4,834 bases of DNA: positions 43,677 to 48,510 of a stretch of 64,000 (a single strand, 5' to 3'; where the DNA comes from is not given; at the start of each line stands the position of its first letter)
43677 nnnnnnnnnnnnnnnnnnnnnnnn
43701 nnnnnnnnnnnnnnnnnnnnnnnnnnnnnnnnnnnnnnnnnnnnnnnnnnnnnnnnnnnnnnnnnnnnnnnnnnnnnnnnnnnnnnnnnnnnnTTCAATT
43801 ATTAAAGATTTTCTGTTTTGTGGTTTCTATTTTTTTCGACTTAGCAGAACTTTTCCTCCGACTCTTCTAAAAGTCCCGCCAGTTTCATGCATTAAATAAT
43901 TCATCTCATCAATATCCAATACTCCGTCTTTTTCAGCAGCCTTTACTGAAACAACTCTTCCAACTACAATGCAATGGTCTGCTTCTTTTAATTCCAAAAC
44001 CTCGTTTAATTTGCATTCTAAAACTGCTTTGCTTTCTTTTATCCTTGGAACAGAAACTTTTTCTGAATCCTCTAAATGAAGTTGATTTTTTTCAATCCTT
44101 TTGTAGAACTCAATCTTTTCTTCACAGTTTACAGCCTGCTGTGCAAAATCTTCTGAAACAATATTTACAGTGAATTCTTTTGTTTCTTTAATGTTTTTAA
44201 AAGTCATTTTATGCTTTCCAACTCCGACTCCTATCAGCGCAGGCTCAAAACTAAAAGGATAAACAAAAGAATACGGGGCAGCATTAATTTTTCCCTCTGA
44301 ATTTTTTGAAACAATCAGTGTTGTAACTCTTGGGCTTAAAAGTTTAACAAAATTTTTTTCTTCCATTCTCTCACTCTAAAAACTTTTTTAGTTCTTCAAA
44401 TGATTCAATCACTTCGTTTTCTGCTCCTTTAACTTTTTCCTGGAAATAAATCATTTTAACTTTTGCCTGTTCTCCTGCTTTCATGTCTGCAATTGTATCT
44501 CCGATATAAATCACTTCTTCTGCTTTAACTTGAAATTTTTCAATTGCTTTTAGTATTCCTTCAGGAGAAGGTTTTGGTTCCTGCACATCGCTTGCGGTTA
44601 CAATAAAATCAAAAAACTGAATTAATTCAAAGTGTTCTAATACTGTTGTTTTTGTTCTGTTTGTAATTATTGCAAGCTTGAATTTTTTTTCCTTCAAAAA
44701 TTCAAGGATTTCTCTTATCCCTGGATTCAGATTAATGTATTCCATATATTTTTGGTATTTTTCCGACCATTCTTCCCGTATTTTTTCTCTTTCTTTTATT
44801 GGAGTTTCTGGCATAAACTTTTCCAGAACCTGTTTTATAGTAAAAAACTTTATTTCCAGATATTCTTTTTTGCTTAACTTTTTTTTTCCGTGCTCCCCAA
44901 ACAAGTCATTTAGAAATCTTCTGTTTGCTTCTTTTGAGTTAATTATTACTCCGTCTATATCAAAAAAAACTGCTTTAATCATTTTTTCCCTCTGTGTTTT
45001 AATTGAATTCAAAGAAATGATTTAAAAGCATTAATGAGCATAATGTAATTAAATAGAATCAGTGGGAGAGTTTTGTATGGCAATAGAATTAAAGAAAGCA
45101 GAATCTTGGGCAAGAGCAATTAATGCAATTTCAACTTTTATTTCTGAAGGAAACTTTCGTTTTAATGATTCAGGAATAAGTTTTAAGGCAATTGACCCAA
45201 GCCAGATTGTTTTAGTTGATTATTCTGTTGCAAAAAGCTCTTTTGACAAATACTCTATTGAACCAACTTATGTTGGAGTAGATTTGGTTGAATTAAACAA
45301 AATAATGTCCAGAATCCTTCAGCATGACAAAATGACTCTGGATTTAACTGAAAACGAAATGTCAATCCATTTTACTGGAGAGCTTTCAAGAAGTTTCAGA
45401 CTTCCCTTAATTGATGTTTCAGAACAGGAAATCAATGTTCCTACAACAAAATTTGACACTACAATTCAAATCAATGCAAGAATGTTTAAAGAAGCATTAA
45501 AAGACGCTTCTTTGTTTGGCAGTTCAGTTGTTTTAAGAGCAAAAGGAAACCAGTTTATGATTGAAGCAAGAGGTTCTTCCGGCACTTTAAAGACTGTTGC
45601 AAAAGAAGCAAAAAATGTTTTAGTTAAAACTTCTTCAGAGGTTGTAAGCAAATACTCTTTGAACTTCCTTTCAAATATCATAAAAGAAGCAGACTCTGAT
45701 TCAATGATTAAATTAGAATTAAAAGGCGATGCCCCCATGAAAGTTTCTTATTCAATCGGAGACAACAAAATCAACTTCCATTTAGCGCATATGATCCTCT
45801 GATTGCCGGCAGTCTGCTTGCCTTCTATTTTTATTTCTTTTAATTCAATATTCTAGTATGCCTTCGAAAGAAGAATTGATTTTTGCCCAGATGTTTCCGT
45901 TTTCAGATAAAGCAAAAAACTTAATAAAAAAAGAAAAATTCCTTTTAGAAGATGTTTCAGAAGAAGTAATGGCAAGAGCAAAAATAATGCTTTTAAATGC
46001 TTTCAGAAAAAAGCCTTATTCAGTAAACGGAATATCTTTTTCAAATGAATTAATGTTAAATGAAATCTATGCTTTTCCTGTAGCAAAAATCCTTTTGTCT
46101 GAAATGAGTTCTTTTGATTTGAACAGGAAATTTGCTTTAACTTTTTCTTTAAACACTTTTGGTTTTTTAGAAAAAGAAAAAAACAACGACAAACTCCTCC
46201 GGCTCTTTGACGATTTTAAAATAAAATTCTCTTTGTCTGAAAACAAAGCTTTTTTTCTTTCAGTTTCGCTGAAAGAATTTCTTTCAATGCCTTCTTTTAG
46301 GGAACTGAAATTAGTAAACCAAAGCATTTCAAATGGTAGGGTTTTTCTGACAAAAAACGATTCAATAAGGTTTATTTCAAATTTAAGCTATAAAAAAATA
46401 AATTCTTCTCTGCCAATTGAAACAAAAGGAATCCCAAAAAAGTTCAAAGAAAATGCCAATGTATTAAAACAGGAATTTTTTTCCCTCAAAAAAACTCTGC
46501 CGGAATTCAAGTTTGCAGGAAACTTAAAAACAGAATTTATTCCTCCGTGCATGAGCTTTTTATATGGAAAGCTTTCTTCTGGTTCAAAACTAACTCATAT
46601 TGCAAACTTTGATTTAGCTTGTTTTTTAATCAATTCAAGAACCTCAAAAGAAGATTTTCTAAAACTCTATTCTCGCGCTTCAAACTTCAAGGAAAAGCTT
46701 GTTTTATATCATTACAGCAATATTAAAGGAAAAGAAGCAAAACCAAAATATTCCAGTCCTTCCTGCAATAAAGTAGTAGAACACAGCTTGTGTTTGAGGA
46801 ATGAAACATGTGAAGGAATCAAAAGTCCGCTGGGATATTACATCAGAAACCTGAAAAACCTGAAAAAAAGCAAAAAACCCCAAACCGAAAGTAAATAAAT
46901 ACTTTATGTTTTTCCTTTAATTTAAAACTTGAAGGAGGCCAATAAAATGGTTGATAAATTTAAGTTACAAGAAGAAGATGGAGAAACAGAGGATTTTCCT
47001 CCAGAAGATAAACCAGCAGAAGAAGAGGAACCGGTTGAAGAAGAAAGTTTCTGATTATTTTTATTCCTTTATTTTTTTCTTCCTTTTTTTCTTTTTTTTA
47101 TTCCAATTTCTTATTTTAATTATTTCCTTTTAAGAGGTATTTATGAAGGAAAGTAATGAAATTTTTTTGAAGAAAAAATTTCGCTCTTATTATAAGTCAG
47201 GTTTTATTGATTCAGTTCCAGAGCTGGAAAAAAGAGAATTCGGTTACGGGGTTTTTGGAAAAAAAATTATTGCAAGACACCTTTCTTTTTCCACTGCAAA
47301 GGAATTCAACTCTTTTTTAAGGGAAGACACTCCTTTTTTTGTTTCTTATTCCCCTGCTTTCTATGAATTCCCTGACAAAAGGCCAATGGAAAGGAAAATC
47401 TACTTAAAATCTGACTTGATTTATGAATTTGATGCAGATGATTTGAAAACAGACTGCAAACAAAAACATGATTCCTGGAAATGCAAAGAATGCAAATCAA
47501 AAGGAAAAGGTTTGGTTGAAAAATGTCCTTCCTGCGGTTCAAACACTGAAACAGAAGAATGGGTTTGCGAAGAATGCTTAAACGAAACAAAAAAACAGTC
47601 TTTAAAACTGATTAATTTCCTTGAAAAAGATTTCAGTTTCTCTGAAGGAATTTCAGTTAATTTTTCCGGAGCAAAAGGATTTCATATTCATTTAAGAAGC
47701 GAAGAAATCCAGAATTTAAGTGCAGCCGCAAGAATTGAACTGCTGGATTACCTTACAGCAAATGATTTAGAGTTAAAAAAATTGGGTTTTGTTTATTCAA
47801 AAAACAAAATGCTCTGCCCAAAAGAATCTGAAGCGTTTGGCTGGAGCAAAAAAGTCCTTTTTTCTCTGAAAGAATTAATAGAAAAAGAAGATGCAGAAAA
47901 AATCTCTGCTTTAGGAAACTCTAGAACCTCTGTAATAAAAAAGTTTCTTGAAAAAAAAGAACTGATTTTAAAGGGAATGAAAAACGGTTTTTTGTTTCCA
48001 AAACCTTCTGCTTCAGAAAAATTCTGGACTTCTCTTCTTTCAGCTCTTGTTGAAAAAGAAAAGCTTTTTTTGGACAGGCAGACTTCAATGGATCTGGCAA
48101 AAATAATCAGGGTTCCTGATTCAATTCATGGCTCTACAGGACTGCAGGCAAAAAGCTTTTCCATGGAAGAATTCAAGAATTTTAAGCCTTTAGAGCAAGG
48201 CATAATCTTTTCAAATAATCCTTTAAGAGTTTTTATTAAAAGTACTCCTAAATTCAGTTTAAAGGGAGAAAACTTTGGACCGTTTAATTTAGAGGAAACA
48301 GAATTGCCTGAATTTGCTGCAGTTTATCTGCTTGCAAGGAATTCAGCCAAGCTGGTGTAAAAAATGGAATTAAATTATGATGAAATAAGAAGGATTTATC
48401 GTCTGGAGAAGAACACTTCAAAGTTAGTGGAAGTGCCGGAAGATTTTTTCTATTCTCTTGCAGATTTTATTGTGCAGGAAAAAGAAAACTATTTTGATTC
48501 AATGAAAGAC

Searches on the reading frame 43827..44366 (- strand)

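Call 19: search_protein_families(library=ncbifam, proteins=[window:43827-44366:-], max_evalue=0.00001)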
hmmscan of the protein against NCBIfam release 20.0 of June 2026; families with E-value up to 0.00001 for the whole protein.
window:43827-44366:- (179 aa): 4 families
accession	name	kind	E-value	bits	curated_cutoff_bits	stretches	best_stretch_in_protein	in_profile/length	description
NF042921.1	HpaC_Thermus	equivalog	1.3e-09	38.2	200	1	18-147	19-136/150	4-hydroxyphenylacetate 3-monooxygenase reductase subunit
NF045630.1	monooxsub_HsaB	equivalog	2.5e-08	33.9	230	1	17-158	23-157/186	3-hydroxy-9,10-secoandrosta-1,3,5(10)-triene-9,17-dione monooxygenase reductase subunit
NF045919.1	HphnlacHdxRed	equivalog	8.5e-08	31.6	340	1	16-142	22-141/309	p-hydroxyphenylacetate 3-hydroxylase reductase component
NF045733.1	StyMonoxStyB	equivalog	3e-06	27.3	200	1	18-146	18-136/150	styrene monooxygenase NADH-dependent flavin reductase subunit StyB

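Call 87: search_protein_families(library=pfam, proteins=[window:43827-44366:-], max_evalue=0.001)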
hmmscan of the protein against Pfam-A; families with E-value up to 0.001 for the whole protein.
window:43827-44366:- (179 aa): 2 families
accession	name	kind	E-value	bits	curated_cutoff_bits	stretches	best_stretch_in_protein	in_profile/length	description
PF01613.24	Flavin_Reduct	-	3.2e-25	89.5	27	1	12-147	5-137/153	Flavin reductase like domain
PF04289.18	DUF447_N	-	9.3e-05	22.8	24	1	52-123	34-94/114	Protein of unknown function (DUF447) N-terminal domain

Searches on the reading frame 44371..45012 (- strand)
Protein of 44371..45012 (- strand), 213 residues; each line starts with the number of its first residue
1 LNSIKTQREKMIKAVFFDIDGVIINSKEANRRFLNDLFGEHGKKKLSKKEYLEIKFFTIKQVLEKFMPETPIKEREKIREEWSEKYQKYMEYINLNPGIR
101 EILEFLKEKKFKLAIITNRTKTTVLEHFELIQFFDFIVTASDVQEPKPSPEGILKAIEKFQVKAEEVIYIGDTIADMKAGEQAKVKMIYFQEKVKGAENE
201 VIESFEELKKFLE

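Call 19: search_protein_families(library=ncbifam, proteins=[window:44371-45012:-], max_evalue=0.00001)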
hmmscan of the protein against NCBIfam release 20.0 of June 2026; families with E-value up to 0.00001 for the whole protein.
window:44371-45012:- (213 aa): 38 families (the best 25 are shown)
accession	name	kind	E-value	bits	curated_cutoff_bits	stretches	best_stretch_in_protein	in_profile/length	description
NF009804.0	PRK13288.1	equivalog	6.5e-27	94.4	218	1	11-198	2-189/215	pyrophosphatase PpaX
TIGR02009.1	PGMB-YQAB-SF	subfamily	5.5e-25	88.6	153.35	1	12-188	1-184/186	beta-phosphoglucomutase family hydrolase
TIGR02253.1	CTE7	subfamily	5.6e-25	88.4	169.75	1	11-201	1-206/221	TIGR02253 family HAD-type hydrolase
NF009695.0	PRK13222.1-2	equivalog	1.8e-23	83.3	225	1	10-188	4-191/226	phosphoglycolate phosphatase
TIGR01990.1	bPGM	equivalog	1e-20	74.5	189.4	1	12-188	1-184/187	beta-phosphoglucomutase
TIGR01449.2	PGP_bact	equivalog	4.9e-18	65.5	180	1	15-195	1-189/213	phosphoglycolate phosphatase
TIGR02254.1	YjjG_YfnB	equivalog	6.1e-18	65.1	159.9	1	13-210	2-218/223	YjjG family noncanonical pyrimidine nucleotidase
TIGR01549.1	HAD-SF-IA-v1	subfamily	6.5e-18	65.6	23.3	1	68-183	36-148/149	HAD-IA family hydrolase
NF008087.0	PRK10826.1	equivalog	4.5e-17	62.4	191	1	9-193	4-194/222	hexitol phosphatase HxpB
NF009697.0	PRK13222.1-4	equivalog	1.2e-16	60.8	327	1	9-188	4-191/232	phosphoglycolate phosphatase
TIGR02252.1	DREG-2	subfamily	2.3e-16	60.2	155.2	1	60-185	69-199/203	HAD hydrolase, REG-2-like, family IA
TIGR01454.1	AHBA_synth_RP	hypoth_equivalog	7.5e-16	58.4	246.65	1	15-186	1-170/205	AHBA synthesis associated protein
NF053653.1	InDiPhoBT2121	equivalog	1.2e-15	57.7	245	1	12-186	1-182/216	inorganic diphosphatase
TIGR01662.1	HAD-SF-IIIA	subfamily_domain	1.6e-14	54.2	44.6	1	85-191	16-139/141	HAD-IIIA family hydrolase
NF009694.0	PRK13222.1-1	equivalog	4.2e-14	52.5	415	1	83-185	99-205/252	phosphoglycolate phosphatase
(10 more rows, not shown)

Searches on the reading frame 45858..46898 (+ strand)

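Call 19: search_protein_families(library=ncbifam, proteins=[window:45858-46898:+], max_evalue=0.00001)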
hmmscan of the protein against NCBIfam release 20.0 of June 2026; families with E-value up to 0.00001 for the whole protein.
window:45858-46898:+ (346 aa): 5 families
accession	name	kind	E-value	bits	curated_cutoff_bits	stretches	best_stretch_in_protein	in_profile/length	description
NF002588.0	PRK02249.1-2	equivalog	5.9e-44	150.8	439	1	12-344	8-344/360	DNA primase regulatory subunit PriL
NF002591.0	PRK02249.1-5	equivalog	1.4e-30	106.6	479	1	12-344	12-341/351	DNA primase regulatory subunit PriL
NF002590.0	PRK02249.1-4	equivalog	1.2e-26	93.7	459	1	13-334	8-338/358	DNA primase regulatory subunit PriL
NF002589.0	PRK02249.1-3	equivalog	8.4e-26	91.4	339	1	28-334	45-344/348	DNA primase regulatory subunit PriL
NF003051.0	PRK03968.1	equivalog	7.5e-08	31.9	431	0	298-344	355-403/406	DNA primase large subunit PriL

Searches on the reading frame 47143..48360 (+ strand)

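Call 19: search_protein_families(library=ncbifam, proteins=[window:47143-48360:+], max_evalue=0.00001)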
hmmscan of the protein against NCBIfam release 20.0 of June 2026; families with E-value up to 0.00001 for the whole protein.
window:47143-48360:+ (405 aa): 3 families
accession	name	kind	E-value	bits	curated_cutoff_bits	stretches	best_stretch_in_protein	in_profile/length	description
NF001641.0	PRK00419.1-3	equivalog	3.7e-55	187.3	326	1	7-404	12-317/323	DNA primase small subunit PriS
NF001639.0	PRK00419.1-1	equivalog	1e-47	163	577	2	142-403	114-387/391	DNA primase small subunit PriS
TIGR00335.1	primase_sml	equivalog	2.6e-40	138.8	143.5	2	137-355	108-316/324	DNA primase catalytic subunit PriS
